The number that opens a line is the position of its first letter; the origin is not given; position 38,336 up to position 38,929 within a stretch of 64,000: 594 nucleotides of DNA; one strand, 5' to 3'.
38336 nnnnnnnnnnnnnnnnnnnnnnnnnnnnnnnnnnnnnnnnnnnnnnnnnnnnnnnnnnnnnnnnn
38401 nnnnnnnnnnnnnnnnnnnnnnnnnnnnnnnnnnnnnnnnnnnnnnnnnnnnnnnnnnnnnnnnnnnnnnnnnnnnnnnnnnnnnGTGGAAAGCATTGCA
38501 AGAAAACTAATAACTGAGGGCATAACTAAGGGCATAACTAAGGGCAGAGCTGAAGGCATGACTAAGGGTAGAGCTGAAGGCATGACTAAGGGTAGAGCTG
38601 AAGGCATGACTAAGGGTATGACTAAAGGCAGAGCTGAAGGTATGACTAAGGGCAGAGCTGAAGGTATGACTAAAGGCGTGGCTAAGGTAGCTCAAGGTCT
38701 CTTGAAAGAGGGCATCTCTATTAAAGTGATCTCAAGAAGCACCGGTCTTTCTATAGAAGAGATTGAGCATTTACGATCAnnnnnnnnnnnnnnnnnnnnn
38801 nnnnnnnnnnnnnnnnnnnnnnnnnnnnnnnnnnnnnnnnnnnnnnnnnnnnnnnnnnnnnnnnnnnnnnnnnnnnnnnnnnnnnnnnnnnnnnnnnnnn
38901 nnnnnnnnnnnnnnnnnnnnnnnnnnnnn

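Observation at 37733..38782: Rpn/YhgA-type nuclease with a recently expanded C-terminal peptide repeat, located exactly between the two cassettes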

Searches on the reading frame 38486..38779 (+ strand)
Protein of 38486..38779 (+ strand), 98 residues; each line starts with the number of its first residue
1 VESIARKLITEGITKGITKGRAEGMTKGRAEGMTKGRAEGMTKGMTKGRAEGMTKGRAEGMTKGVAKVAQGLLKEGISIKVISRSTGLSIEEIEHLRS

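Call 41: search_solved_structures(query=A2, max_evalue=10, show_alignments=2)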
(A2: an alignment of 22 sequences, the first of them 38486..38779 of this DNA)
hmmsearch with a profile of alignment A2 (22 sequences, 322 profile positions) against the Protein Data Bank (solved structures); distinct sequences matched with E-value up to 10: 3.
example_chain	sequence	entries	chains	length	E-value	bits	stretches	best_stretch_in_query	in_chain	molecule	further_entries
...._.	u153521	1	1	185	6.9e-09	38.5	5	284-319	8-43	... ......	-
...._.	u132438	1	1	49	3.2e-05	26.5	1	278-317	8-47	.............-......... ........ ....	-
5a0l_A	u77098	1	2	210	0.98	11.7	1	136-205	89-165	FIBRONECTIN-BINDING PROTEIN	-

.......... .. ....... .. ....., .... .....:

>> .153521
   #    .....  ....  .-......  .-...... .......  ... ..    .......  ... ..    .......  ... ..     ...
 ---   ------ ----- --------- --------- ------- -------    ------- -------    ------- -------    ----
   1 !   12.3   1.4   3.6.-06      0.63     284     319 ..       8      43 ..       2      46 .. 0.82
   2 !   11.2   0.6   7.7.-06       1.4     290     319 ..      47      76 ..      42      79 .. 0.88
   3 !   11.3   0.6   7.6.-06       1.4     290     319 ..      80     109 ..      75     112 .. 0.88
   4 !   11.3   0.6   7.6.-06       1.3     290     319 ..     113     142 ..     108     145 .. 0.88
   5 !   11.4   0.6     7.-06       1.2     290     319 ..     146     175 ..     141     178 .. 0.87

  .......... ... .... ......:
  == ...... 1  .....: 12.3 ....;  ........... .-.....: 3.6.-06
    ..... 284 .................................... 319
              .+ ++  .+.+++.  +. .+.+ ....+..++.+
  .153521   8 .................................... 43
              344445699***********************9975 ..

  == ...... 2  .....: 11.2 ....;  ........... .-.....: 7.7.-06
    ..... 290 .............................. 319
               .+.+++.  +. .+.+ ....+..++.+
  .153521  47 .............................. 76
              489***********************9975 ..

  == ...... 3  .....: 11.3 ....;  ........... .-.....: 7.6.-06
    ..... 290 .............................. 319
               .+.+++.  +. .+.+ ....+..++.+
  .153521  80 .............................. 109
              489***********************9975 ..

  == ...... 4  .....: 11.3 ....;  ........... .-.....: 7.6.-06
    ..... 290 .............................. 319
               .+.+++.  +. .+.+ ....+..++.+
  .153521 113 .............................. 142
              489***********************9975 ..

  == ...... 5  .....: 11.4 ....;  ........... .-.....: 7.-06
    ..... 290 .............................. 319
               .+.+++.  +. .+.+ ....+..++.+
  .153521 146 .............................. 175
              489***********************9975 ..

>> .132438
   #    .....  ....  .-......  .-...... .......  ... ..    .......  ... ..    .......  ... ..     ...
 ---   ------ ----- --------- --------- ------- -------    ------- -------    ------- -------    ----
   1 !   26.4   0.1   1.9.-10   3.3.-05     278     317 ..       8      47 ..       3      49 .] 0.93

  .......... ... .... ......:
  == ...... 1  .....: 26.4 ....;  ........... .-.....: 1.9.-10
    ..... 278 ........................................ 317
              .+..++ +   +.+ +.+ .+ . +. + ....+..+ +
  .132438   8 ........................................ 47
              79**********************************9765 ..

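Call 73: predict_structure(alignment_id=A2)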
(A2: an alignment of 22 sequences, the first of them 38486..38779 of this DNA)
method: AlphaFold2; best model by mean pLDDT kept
length: 98 residues; sequences in the alignment: 22
mean_pLDDT: 64.6   pTM: 0.38
mean pLDDT of the five models: 64.6, 64.5, 64.2, 63.4, 63.4
residues with pLDDT >= 90: 2; 70-90: 32; 50-70: 35; < 50: 29
segments of 3 or more residues with pLDDT < 50: 27-33, 35-56
pLDDT, mean of each block of 10 residues (from residue 1): 61 57 50 48 47 51 77 89 87 82
secondary structure, 60 per line:
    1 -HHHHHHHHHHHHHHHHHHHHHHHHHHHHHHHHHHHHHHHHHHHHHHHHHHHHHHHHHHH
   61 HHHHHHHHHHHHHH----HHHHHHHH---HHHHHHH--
elements in order: H2-74 H79-86 H90-96

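Call 75: fold_search(model_id=the predicted structure, library=pdb)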
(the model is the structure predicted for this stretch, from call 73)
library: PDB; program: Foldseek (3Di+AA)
matches with E <= 10: 161; with E <= 0.001: 0
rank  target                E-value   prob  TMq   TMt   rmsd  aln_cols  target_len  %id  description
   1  2r0q_C                7.2e-01  0.89  0.37  0.19   8.6        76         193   12  Crystal structure of a serine recombinase- DNA regulatory complex (released 2008-04-01)
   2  2r0q_D                8.7e-01  0.99  0.33  0.17   0.6        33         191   15  Crystal structure of a serine recombinase- DNA regulatory complex (released 2008-04-01)
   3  2x48_A                1.4e+00  0.93  0.32  0.56   1.3        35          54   28  ORF 55 from Sulfolobus islandicus rudivirus 1 (released 2010-07-21)
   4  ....                  1.8e+00  0.95  0.41  0.84   0.9        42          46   33  Escherichia coli RpnA-S (released 2023-03-29)
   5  2lvs_MODEL_1_A        2.0e+00  0.85  0.33  0.31   1.2        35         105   17  NMR solution structure of a CRISPR repeat binding protein (released 2013-01-23)
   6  2gm4_B                2.0e+00  0.38  0.31  0.17   9.3        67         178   15  An activated, tetrameric gamma-delta resolvase: Hin chimaera bound to cleaved DNA (released 2006-06-27)
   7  3kor_B                2.2e+00  0.91  0.38  0.37   1.2        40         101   18  Crystal structure of a putative Trp repressor from Staphylococcus aureus (released 2010-11-17)
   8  3frw_F                2.3e+00  0.95  0.39  0.41   0.8        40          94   20  Crystal structure of putative TrpR protein from Ruminococcus obeum (released 2009-01-20)
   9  8q4d_A                2.6e+00  0.80  0.32  0.09   1.0        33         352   21  IstA-IstB(E167Q) Strand Transfer Complex (released 2024-07-10)
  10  3g1c                  2.7e+00  0.94  0.40  0.40   0.7        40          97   20  The crystal structure of a TrpR like protein from Eubacterium eligens ATCC 27750 (released 2009-02-17)
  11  8b4h_A                2.7e+00  0.87  0.33  0.09   0.8        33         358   21  IstA transposase cleaved donor complex (released 2023-05-03)
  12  5xt2_E                2.7e+00  0.44  0.32  0.16   7.5        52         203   23  Crystal structures of full-length FixJ from B. japonicum crystallized in space group P212121 (released 2018-05-23)
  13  5xt2_A                2.9e+00  0.33  0.30  0.15   8.9        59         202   20  Crystal structures of full-length FixJ from B. japonicum crystallized in space group P212121 (released 2018-05-23)
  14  2gm4_A                3.3e+00  0.25  0.31  0.17   9.3        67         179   15  An activated, tetrameric gamma-delta resolvase: Hin chimaera bound to cleaved DNA (released 2006-06-27)
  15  9fkr_A                3.3e+00  0.20  0.25  0.12   4.6        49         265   33  KAT6A IN COMPLEX WITH SMALL MOLECULE INHIBITOR BAY-184 (released 2024-11-06)
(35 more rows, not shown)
